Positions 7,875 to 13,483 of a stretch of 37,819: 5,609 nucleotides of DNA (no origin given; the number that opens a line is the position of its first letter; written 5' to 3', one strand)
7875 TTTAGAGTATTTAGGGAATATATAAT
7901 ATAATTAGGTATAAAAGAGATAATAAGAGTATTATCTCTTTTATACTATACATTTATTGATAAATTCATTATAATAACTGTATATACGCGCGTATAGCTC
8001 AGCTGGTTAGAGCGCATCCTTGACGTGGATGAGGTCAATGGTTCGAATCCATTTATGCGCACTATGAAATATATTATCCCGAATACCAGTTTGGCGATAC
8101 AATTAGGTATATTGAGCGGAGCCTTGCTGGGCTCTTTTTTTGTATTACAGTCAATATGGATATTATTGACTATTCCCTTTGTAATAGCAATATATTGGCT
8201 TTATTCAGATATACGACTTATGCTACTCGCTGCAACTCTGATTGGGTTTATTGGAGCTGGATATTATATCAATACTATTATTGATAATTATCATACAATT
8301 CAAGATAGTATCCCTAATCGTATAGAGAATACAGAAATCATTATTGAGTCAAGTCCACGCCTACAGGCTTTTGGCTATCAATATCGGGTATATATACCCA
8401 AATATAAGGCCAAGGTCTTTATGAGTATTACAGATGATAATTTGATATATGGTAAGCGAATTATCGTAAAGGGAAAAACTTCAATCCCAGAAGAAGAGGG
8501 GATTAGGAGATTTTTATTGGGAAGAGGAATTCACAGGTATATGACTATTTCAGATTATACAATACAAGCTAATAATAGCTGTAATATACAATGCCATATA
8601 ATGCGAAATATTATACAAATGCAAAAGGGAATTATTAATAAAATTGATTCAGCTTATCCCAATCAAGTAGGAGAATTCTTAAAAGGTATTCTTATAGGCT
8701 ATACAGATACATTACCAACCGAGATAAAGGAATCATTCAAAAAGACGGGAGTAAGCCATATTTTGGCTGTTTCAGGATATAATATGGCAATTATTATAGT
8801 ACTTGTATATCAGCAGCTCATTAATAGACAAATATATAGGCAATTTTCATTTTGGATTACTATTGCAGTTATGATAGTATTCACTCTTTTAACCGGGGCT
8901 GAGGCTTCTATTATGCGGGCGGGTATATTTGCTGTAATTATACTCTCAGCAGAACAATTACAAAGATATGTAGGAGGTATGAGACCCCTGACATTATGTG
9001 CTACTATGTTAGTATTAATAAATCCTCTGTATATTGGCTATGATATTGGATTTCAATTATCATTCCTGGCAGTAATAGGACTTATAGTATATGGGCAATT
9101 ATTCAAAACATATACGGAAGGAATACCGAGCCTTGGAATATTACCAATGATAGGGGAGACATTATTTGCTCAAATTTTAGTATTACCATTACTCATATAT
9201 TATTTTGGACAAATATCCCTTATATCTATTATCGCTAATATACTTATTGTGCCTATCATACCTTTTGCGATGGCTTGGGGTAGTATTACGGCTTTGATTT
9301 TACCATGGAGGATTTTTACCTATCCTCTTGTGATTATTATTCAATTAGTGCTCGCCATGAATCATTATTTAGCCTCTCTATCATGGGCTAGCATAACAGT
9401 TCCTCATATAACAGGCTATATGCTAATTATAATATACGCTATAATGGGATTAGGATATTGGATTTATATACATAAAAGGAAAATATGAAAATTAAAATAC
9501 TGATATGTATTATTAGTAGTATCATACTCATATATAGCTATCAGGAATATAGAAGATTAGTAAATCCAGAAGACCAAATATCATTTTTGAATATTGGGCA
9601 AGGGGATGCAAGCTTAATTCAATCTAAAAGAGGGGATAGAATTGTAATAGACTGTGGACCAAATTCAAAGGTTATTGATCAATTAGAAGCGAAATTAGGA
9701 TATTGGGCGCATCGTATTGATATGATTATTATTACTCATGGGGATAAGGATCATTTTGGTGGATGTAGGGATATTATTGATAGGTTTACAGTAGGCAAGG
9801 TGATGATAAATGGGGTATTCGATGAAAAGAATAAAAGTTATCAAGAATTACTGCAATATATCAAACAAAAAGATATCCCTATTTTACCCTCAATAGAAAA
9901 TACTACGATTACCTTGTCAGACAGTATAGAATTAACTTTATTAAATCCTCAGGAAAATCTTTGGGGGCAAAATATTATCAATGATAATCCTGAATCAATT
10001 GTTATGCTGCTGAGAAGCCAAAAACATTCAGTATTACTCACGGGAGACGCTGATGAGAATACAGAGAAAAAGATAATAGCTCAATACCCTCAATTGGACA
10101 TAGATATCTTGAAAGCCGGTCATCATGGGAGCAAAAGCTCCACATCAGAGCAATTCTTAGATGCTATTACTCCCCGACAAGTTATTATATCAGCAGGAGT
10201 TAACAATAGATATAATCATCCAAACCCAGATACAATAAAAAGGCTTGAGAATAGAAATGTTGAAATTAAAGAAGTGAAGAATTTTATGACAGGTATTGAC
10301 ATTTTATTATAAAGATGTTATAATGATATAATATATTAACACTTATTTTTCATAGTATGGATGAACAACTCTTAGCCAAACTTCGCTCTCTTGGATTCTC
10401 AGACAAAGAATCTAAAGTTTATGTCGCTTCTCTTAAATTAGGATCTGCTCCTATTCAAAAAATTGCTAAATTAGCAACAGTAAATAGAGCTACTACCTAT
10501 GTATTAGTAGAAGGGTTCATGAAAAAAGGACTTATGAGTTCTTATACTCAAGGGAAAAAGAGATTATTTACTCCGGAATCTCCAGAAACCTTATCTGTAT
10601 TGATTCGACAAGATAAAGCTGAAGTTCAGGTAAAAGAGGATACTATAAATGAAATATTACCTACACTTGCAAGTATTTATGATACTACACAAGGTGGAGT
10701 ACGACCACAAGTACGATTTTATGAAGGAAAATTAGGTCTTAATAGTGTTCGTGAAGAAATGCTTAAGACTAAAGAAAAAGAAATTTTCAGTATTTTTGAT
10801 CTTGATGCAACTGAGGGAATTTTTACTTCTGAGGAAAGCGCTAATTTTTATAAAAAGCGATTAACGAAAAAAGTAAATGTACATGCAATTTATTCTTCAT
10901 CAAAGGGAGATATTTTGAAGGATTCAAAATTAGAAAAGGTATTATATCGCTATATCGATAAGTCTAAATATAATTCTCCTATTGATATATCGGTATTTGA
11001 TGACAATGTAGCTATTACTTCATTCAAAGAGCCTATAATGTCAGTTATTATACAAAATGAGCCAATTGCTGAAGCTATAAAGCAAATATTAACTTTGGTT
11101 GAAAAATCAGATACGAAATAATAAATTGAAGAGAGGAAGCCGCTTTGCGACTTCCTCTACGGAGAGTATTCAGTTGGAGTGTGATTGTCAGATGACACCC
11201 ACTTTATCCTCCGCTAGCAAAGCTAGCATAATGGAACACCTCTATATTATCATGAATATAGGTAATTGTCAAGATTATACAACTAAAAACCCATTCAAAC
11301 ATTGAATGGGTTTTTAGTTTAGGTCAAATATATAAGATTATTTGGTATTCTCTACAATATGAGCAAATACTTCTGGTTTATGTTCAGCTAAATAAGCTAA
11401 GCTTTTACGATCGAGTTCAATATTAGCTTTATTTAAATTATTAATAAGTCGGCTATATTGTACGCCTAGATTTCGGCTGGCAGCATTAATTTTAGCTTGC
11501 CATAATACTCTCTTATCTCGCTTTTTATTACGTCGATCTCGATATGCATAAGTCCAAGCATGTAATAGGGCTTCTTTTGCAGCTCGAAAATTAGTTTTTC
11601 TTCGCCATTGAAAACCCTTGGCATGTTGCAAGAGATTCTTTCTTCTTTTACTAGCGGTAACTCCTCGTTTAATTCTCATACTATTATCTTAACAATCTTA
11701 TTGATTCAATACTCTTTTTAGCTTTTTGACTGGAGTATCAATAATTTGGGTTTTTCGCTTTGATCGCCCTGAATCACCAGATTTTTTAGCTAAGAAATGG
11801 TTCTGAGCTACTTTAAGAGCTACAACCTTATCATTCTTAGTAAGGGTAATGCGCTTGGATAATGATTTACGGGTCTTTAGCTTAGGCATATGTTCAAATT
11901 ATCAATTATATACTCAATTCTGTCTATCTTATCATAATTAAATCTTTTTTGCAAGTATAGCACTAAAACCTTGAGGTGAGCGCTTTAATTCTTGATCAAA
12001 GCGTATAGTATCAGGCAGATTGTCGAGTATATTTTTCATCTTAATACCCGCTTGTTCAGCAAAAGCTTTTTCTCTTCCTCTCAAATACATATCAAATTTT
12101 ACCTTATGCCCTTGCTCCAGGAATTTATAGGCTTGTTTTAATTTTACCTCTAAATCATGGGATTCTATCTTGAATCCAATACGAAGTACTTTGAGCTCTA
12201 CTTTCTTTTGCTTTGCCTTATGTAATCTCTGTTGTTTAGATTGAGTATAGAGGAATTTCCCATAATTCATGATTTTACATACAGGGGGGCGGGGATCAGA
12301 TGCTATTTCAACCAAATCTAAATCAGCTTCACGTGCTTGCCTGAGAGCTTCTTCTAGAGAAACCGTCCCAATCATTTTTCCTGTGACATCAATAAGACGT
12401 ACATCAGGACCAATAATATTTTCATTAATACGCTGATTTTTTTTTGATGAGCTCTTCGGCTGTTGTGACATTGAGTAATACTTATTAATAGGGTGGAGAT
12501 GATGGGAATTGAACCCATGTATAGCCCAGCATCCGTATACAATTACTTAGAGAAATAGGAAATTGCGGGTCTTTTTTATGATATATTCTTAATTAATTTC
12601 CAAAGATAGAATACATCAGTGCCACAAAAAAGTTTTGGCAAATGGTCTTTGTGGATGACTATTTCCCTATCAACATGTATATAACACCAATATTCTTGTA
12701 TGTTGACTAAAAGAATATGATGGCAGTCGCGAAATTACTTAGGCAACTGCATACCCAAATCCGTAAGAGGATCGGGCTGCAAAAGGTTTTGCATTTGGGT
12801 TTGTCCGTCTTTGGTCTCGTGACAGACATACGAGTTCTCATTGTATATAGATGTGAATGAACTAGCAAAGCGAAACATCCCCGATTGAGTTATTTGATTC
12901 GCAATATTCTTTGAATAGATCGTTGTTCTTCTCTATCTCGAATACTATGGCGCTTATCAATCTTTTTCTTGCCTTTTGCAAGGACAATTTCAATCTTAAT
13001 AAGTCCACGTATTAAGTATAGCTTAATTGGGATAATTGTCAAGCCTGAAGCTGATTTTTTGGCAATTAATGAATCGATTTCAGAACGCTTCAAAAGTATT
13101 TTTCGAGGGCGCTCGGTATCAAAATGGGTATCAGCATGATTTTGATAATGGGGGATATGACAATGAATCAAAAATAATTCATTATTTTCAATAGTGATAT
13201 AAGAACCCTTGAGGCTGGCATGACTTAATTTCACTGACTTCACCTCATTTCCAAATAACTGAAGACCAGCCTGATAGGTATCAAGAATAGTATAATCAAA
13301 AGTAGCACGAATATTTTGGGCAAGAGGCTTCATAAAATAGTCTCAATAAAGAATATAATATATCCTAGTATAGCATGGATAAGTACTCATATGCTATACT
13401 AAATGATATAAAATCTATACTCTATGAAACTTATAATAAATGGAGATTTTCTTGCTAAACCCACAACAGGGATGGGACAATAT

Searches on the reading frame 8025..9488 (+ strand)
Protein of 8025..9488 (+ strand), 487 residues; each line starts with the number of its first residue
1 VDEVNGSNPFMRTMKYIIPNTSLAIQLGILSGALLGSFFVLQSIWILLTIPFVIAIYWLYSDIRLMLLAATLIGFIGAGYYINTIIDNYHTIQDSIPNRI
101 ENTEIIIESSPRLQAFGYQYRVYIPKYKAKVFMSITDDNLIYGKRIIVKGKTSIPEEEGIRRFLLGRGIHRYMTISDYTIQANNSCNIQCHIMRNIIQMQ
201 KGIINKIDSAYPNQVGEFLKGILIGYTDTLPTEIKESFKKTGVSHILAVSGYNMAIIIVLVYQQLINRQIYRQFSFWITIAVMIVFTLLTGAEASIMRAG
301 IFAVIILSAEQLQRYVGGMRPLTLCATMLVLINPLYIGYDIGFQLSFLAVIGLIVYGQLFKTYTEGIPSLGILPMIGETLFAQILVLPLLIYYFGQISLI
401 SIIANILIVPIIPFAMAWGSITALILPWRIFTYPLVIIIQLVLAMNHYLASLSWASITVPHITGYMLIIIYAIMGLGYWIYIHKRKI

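Call 75: search_protein_families(library=pfam, proteins=[window:8025-9488:+], max_evalue=0.0001)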
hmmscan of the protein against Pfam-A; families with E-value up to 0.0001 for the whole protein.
window:8025-9488:+ (487 aa): 1 family
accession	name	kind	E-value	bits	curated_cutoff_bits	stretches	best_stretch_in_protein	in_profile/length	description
PF03772.21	Competence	-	1.4e-49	169.4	23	1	223-479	2-265/270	Competence protein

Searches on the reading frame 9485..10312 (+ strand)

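Call 75: search_protein_families(library=pfam, proteins=[window:9485-10312:+], max_evalue=0.0001)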
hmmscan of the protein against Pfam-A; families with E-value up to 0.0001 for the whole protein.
window:9485-10312:+ (275 aa): 2 families
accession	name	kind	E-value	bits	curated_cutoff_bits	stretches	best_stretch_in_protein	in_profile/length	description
PF00753.33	Lactamase_B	-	7.6e-16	59.1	22.7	1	38-238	4-195/196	Metallo-beta-lactamase superfamily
PF12706.13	Lactamase_B_2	-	6.1e-08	32.9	27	1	52-213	2-166/200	Beta-lactamase superfamily domain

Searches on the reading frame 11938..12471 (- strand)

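Call 94: search_protein_families(library=pfam, proteins=[window:11938-12471:-], max_evalue=0.001)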
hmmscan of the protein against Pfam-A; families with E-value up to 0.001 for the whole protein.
window:11938-12471:- (177 aa): 2 families
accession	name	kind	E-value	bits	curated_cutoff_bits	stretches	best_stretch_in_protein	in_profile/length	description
PF05198.21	IF3_N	-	5e-27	94.3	26.9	1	15-82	1-68/70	Translation initiation factor IF-3, N-terminal domain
PF00707.27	IF3_C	-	3.1e-18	65.9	34.8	1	91-176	1-86/86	Translation initiation factor IF-3, C-terminal domain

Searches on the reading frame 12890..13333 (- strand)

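Call 94: search_protein_families(library=pfam, proteins=[window:12890-13333:-], max_evalue=0.001)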
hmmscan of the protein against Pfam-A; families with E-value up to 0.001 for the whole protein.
window:12890-13333:- (147 aa): 1 family
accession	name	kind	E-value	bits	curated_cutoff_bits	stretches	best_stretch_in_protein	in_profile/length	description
PF01668.23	SmpB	-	1.2e-49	168.4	27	1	5-145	2-142/143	SmpB protein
